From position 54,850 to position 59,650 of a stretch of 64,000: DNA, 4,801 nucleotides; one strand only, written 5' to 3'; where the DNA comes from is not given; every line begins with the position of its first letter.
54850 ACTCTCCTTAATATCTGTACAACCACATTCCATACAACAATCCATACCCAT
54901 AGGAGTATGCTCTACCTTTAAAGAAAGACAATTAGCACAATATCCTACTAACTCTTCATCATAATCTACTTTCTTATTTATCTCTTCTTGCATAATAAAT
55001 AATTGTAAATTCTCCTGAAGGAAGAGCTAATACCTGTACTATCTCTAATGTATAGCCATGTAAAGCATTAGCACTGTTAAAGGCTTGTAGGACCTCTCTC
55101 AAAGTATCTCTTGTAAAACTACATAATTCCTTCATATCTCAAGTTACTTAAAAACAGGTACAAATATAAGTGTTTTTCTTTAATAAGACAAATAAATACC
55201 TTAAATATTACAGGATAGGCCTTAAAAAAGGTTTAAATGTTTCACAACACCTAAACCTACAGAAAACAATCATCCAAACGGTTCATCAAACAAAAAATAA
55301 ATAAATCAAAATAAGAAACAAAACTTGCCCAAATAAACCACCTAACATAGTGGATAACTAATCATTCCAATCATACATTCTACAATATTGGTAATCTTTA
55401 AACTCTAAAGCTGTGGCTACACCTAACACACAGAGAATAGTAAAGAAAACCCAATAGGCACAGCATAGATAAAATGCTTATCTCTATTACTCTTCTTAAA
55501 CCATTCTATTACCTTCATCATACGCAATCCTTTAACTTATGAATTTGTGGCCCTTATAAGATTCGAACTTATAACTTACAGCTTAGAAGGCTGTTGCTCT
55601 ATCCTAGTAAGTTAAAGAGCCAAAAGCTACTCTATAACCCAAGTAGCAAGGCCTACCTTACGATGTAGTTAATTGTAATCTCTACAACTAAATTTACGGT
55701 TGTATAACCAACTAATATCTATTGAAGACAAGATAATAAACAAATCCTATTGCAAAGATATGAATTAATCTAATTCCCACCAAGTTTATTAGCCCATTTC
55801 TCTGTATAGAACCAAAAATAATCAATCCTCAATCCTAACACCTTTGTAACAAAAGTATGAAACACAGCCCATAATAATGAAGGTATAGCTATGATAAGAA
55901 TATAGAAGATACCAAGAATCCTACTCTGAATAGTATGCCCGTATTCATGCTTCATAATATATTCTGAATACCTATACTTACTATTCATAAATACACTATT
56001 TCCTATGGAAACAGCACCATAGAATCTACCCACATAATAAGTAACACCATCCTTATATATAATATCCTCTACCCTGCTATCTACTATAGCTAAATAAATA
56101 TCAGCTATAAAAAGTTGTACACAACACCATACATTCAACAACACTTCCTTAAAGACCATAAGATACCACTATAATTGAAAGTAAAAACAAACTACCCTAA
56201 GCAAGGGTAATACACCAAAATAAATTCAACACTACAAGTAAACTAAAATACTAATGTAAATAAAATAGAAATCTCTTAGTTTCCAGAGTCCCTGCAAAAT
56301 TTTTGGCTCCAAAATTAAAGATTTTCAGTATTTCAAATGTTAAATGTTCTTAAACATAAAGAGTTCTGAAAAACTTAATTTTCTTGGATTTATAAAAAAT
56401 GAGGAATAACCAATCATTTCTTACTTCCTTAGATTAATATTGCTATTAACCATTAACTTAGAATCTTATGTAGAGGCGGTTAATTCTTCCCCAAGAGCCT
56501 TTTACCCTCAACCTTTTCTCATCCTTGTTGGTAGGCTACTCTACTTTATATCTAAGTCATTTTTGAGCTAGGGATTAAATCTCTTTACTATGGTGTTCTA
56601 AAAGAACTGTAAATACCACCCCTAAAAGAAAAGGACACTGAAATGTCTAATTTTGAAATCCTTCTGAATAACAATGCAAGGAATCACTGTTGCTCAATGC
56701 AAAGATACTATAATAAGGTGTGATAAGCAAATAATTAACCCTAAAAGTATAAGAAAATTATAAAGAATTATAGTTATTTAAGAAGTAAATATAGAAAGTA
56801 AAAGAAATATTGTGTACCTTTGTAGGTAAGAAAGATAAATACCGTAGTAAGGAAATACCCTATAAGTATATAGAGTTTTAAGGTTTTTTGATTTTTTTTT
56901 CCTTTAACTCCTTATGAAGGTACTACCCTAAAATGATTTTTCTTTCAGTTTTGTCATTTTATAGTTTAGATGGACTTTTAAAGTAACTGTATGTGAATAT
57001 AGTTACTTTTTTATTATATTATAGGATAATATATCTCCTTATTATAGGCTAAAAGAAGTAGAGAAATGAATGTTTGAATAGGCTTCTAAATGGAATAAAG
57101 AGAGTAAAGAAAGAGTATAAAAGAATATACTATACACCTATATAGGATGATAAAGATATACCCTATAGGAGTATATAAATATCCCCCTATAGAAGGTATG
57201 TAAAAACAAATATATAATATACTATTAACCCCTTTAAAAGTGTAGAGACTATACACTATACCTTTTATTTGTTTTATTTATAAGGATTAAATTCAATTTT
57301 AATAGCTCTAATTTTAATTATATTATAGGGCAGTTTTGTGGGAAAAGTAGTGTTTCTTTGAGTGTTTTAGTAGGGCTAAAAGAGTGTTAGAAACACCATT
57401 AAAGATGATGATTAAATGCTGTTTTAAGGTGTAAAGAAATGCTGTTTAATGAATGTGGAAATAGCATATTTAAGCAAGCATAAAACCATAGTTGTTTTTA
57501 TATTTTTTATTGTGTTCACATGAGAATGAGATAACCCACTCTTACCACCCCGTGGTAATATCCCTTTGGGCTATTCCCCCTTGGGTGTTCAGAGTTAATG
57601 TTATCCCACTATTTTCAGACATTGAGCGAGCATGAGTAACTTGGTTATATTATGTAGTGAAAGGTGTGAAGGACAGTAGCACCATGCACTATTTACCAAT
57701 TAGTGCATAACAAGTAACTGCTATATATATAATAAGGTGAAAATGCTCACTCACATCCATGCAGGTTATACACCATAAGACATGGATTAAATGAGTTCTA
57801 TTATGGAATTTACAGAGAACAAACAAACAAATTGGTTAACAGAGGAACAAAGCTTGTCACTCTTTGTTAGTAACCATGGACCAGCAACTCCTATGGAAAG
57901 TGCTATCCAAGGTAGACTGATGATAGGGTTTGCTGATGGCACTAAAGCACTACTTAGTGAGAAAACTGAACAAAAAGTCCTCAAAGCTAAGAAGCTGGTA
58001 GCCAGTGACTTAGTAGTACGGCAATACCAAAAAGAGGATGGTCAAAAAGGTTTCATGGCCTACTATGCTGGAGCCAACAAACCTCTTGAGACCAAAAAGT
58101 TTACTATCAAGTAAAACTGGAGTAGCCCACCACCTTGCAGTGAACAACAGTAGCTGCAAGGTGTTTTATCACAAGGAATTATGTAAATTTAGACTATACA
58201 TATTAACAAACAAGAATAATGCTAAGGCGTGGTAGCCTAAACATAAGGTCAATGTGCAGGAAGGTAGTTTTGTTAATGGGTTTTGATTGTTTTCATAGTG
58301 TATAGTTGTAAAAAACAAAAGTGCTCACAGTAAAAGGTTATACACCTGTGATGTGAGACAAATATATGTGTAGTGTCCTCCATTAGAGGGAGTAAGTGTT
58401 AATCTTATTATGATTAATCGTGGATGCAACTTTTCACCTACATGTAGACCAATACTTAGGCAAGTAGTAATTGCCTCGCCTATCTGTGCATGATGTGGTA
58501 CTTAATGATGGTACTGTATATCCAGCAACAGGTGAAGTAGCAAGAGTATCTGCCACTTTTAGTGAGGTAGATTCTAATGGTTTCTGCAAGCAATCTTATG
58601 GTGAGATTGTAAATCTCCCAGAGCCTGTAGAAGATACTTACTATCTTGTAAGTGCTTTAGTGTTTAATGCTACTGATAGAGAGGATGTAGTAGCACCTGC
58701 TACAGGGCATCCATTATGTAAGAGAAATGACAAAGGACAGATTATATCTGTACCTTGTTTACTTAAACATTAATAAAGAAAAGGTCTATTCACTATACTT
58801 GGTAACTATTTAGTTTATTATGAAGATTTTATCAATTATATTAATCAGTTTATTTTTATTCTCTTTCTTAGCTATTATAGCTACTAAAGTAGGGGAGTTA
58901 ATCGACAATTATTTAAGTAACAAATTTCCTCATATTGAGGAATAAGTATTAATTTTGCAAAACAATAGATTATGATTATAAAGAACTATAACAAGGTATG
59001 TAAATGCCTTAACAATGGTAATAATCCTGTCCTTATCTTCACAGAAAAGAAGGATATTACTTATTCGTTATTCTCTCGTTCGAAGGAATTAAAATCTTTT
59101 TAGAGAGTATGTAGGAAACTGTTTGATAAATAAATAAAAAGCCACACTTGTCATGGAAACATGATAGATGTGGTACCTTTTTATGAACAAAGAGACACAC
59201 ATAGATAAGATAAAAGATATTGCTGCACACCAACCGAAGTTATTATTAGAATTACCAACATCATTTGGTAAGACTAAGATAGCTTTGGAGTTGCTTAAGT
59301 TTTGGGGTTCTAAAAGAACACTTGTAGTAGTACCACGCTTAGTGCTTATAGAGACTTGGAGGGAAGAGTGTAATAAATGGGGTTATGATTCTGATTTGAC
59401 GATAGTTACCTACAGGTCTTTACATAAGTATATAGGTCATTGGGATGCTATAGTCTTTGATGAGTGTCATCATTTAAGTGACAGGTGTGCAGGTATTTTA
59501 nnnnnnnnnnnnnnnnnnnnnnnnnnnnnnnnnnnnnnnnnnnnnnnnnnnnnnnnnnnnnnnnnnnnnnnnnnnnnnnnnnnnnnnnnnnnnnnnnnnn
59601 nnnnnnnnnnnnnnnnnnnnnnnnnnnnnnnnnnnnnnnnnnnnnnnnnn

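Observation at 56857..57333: Cluster of palindromic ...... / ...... motifs in the 2.6-kb non-coding divergent region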

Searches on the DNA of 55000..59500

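Call 9: search_rna_families(source=window, start=55000, end=59500, threshold=evalue, max_evalue=1, show_alignments=2)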
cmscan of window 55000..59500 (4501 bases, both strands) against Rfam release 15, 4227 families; matches with E-value up to 1: 3.
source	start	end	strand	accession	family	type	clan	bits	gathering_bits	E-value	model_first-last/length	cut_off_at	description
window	55548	55621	-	RF00005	tRNA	Gene; tRNA;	CL00001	60.2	29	1.1e-11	1-71/71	no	tRNA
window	57130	57205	-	RF04009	mir-754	Gene; miRNA;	-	23.6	84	0.33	1-78/78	no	mir-754 microRNA precursor family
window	57114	57193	-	RF02520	mir-965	Gene; miRNA;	-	22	43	0.49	1-76/76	no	mir-965 microRNA precursor family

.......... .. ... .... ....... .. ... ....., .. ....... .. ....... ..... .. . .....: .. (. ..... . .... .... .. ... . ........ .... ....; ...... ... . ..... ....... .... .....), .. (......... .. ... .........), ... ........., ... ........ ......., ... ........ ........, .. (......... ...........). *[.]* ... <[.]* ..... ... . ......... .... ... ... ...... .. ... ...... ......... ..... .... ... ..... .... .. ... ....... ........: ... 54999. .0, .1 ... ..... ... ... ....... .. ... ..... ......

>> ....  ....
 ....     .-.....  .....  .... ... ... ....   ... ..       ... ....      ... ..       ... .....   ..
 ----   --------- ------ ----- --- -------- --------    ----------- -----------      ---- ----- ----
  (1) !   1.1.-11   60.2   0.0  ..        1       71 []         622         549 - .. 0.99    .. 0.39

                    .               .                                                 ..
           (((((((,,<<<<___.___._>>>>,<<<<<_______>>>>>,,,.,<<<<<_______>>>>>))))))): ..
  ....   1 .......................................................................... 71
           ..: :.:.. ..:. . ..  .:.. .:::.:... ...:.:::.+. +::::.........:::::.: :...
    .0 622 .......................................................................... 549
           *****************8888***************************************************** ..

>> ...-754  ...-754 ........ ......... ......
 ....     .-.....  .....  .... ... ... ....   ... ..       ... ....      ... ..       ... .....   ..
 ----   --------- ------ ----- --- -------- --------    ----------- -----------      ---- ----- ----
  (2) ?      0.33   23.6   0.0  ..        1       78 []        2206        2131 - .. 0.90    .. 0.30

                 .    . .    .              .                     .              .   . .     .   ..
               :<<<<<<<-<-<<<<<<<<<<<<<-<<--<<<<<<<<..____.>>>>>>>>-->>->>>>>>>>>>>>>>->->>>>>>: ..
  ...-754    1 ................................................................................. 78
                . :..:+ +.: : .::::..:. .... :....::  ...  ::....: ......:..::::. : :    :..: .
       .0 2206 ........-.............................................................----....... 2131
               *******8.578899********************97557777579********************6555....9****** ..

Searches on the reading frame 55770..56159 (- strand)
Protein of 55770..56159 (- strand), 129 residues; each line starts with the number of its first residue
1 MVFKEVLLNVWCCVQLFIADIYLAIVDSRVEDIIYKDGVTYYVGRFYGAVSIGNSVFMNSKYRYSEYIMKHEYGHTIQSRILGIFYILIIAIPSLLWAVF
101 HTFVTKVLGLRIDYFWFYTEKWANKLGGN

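Call 52: find_homologous_proteins(query=window:55770-56159:-)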
Query window:55770-56159:- (129 aa): 36 proteins with E <= 0.001 among 39 candidates.
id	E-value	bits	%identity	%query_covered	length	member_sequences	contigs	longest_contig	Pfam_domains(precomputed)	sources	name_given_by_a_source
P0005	1.6e-75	270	91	100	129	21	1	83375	-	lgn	-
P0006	6.7e-59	216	78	100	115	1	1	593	-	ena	-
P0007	5.5e-22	96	44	97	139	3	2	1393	-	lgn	-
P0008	6.6e-22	96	44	97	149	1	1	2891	-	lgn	-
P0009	8.3e-21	93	42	97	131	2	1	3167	-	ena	-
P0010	9.4e-21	92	45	97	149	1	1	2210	-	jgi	jgi:hypothetical protein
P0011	3.5e-20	90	48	76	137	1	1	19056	-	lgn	-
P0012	7.0e-20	90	42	98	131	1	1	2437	-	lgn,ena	-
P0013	1.1e-19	89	43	91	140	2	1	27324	-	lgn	-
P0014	4.1e-19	87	43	98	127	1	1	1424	-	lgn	-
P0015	7.4e-19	86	42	96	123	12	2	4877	-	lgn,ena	-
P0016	4.1e-18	84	40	98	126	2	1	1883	-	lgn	-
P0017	5.3e-18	83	45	93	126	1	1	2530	-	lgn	-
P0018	1.7e-17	82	39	98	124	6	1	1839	-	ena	-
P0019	1.7e-17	82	39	96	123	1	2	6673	-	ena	-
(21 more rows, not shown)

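Call 54: find_encoding_contigs(protein=P0005, flank=4000, max_places=4)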
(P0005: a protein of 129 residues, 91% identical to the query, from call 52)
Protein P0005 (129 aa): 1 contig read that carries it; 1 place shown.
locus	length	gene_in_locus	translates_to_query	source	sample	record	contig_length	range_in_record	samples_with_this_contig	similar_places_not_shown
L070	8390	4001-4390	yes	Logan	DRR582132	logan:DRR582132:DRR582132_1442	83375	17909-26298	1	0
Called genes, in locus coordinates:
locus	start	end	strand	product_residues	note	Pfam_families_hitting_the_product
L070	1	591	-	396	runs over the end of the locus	PF00270:DEAD (faint), PF04851:ResIII (faint), PF00271:Helicase_C (faint)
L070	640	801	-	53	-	-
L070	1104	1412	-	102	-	-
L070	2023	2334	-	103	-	-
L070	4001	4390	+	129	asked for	-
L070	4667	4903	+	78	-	-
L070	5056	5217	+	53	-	-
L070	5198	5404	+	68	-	-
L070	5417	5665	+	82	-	-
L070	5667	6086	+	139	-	-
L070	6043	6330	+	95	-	-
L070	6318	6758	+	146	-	-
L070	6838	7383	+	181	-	-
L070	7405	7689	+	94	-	-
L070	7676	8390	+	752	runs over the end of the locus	-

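Call 55: find_encoding_contigs(protein=P0011, flank=4000, max_places=2)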
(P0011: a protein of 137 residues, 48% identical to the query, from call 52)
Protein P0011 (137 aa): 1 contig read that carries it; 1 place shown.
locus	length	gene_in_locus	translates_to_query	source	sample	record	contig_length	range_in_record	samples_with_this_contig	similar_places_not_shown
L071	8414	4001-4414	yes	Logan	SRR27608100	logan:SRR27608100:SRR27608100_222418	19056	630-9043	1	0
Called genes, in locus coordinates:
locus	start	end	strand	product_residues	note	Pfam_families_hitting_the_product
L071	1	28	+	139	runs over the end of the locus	-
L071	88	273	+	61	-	-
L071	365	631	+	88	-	-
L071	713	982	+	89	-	-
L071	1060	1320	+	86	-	-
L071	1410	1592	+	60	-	-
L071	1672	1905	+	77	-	-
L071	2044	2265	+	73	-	-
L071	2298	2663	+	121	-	-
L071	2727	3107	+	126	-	-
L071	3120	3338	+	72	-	-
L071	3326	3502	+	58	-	-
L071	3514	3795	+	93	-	-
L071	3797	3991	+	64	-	-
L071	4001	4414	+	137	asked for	-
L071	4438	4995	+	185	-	-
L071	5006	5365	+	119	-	-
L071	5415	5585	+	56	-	-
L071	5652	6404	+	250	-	PF19880:DUF6353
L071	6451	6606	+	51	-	-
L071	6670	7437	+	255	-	PF19880:DUF6353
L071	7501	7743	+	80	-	-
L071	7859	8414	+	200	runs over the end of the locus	-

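Call 56: find_encoding_contigs(protein=P0013, flank=4000, max_places=2)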
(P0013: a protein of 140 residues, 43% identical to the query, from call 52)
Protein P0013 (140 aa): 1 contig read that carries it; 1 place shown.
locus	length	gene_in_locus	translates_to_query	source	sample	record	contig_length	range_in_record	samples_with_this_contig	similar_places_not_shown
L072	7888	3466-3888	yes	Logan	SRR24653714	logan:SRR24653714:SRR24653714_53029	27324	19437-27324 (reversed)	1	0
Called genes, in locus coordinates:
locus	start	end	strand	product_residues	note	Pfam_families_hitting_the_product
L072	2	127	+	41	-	?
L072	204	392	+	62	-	-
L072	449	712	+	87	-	-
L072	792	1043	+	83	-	-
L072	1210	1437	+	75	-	-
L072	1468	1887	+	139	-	-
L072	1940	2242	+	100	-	-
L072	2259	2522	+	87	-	-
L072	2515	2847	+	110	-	-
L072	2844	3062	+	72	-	-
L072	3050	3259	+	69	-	-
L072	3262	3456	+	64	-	-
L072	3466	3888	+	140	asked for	-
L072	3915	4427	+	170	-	-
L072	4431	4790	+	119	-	-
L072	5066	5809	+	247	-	PF19880:DUF6353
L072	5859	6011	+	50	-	-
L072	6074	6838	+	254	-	PF19880:DUF6353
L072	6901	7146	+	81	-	-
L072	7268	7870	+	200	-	-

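Call 59: search_protein_families(library=phrogs, proteins=[window:55770-56159:-], max_evalue=0.01)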
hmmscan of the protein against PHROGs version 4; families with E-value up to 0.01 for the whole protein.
window:55770-56159:- (129 aa): 0 families

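Call 60: search_protein_families(library=pfam, proteins=[window:55770-56159:-], max_evalue=0.01)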
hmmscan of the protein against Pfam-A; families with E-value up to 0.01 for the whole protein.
window:55770-56159:- (129 aa): 0 families

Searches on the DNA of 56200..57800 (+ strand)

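Call 6: search_dna_similar(query=window:56200-57800:+, collection=phages, mode=distant, max_rows=30)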
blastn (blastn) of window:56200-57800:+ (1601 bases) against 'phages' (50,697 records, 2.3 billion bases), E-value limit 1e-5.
Records with a match: 31; places in all: 31; records where one place covers at least 80% of the query: 0.
Best place of each record, by identity: 60-80% 31.
By first word of the organism name: Bacteroides 27; uncultured 4.
By host as written in the record: Bacteroides intestinalis DSM 108646 25; - 4; Bacteroides intestinalis APC919/174 2.
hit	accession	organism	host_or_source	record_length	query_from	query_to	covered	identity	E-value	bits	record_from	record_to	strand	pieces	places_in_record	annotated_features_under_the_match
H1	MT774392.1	uncultured phage cr128_1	human feces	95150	218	378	10%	74.2%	9e-17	95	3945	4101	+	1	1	none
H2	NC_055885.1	uncultured phage cr128_1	human feces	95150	218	378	10%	74.2%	9e-17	95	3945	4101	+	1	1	none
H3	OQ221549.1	Bacteroides phage PhiCrAssBcn14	Bacteroides intestinalis DSM 108646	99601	272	369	6%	76.5%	3e-10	73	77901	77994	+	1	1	none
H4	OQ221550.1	Bacteroides phage PhiCrAssBcn15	Bacteroides intestinalis DSM 108646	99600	272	369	6%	76.5%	3e-10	73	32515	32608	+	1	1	none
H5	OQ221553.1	Bacteroides phage PhiCrAssBcn18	Bacteroides intestinalis DSM 108646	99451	272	369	6%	76.5%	3e-10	73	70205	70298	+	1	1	none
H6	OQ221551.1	Bacteroides phage PhiCrAssBcn16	Bacteroides intestinalis DSM 108646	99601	272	369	6%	76.5%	3e-10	73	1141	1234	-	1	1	none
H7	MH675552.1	Bacteroides phage crAss001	Bacteroides intestinalis APC919/174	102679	272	369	6%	75.5%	1e-8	69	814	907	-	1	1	none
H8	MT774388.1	uncultured phage cr112_1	human feces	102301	272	369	6%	75.5%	1e-8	69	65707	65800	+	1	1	none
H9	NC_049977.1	Bacteroides phage crAss001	Bacteroides intestinalis APC919/174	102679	272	369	6%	75.5%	1e-8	69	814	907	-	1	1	none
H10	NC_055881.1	uncultured phage cr112_1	human feces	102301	272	369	6%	75.5%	1e-8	69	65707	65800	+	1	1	none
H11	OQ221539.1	Bacteroides phage PhiCrAssBcn4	Bacteroides intestinalis DSM 108646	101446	272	369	6%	75.5%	1e-8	69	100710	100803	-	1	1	none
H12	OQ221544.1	Bacteroides phage PhiCrAssBcn9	Bacteroides intestinalis DSM 108646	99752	272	369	6%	75.5%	1e-8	69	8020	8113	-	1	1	none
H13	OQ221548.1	Bacteroides phage PhiCrAssBcn13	Bacteroides intestinalis DSM 108646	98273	272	369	6%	75.5%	1e-8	69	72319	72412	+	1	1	none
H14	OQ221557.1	Bacteroides phage PhiCrAssBcn22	Bacteroides intestinalis DSM 108646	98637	272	369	6%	75.5%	1e-8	69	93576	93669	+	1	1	none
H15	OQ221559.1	Bacteroides phage PhiCrAssBcn24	Bacteroides intestinalis DSM 108646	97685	272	369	6%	75.5%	1e-8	69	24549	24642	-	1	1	none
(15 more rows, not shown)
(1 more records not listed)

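Call 12: get_annotated_region(hit=H9, flank=4000)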
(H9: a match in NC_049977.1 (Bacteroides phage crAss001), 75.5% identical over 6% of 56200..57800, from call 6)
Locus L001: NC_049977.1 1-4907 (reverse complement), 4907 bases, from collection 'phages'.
description: Bacteroides phage crAss001, complete genome.
organism: Bacteroides phage crAss001 (NCBI taxid 2301731)
taxonomy: Viruses; Duplodnaviria; Heunggongvirae; Uroviricota; Caudoviricetes; Crassvirales; Steigviridae; Asinivirinae; Kehishuvirus; Kehishuvirus primarius
host: Bacteroides intestinalis APC919/174; source: -; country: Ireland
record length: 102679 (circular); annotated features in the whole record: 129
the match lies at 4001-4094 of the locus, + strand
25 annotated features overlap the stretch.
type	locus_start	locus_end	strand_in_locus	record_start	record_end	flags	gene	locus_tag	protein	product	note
CDS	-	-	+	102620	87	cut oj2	-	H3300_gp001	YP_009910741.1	hypothetical protein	Gp1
CDS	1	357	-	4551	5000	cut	-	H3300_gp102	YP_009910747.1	putative DpsA protein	Gp7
tRNA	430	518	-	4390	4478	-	-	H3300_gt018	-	tRNA-Leu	-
tRNA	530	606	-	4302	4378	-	-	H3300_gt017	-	tRNA-Phe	-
tRNA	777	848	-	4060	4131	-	-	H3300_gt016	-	tRNA-Lys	-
tRNA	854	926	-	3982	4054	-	-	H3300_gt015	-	tRNA-Lys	-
tRNA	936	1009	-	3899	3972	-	-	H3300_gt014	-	tRNA-Ile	-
tRNA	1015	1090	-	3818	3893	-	-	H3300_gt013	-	tRNA-His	-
tRNA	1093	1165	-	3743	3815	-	-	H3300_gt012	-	tRNA-Met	-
tRNA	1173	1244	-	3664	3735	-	-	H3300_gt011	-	tRNA-Ile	-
tRNA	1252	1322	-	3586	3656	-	-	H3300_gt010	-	tRNA-Trp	-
CDS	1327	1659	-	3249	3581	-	-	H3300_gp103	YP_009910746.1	hypothetical protein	Gp6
tRNA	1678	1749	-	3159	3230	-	-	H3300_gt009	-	tRNA-Asn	-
tRNA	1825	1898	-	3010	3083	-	-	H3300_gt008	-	tRNA-Val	-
tRNA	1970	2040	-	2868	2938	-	-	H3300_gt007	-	tRNA-Ala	-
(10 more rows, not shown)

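Call 13: get_annotated_region(hit=H2, flank=4000)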
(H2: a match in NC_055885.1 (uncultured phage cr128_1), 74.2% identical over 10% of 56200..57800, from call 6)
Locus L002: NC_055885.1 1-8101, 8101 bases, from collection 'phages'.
description: CrAssphage cr128_1, complete genome.
organism: uncultured phage cr128_1 (NCBI taxid 2772076)
taxonomy: Viruses; Duplodnaviria; Heunggongvirae; Uroviricota; Caudoviricetes; Crassvirales; Steigviridae; Asinivirinae; Mahlunavirus; Mahlunavirus rarus
host: -; source: human feces; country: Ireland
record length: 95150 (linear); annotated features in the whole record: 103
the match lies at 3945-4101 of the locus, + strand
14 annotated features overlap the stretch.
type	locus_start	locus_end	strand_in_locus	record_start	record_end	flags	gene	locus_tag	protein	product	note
CDS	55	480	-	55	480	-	-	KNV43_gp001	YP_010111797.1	putative 10kDa chaperonin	gp_25362; putative 10kDa chaperonin [phiCrAss001]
CDS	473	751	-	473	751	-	-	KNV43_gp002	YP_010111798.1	protein HU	gp_25363; Protein HU [phiCrAss001]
CDS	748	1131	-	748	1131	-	-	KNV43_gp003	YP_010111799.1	VpsT-like putative transcriptional regulator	gp_25364; putative transcriptional regulator, VpsT-like [phiCrAss001]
CDS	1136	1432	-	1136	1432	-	-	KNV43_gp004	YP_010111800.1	hypothetical protein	gp_25365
CDS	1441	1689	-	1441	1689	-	-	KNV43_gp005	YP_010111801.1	putative transcription factor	gp_25366; putative transcription factor, zinc-finger fold [phiCrAss001]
CDS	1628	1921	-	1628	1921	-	-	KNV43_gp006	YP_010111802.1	hypothetical protein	gp_25367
CDS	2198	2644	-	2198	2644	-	-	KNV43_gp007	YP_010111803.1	putative DpsA protein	gp_25368; putative DpsA protein [phiCrAss001]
CDS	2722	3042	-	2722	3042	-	-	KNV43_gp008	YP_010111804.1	hypothetical protein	gp_25369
CDS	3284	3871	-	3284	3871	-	-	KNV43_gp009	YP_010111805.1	hypothetical protein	gp_25370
CDS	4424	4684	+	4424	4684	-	-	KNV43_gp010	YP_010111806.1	hypothetical protein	gp_25371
CDS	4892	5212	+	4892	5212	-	-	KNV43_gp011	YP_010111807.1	hypothetical protein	gp_25372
CDS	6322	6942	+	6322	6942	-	-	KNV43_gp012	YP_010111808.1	hypothetical protein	gp_25373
tRNA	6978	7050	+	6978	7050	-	-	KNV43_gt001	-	tRNA-Arg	-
tRNA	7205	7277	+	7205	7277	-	-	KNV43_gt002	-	tRNA-Arg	-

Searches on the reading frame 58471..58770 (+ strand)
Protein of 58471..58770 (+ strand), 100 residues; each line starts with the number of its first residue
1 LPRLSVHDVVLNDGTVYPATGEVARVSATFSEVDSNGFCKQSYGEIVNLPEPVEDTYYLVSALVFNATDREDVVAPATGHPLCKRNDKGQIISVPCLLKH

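Call 59: search_protein_families(library=phrogs, proteins=[window:58471-58770:+], max_evalue=0.01)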
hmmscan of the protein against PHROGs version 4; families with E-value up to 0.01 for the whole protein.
window:58471-58770:+ (100 aa): 2 families
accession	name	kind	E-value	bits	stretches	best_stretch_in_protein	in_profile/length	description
phrog_30542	-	unknown function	5.1e-13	49.9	1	12-98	145-235/237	-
phrog_21731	-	unknown function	5.1e-10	39.9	1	21-95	125-205/329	-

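Call 60: search_protein_families(library=pfam, proteins=[window:58471-58770:+], max_evalue=0.01)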
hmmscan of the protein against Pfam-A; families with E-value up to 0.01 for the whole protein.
window:58471-58770:+ (100 aa): 0 families
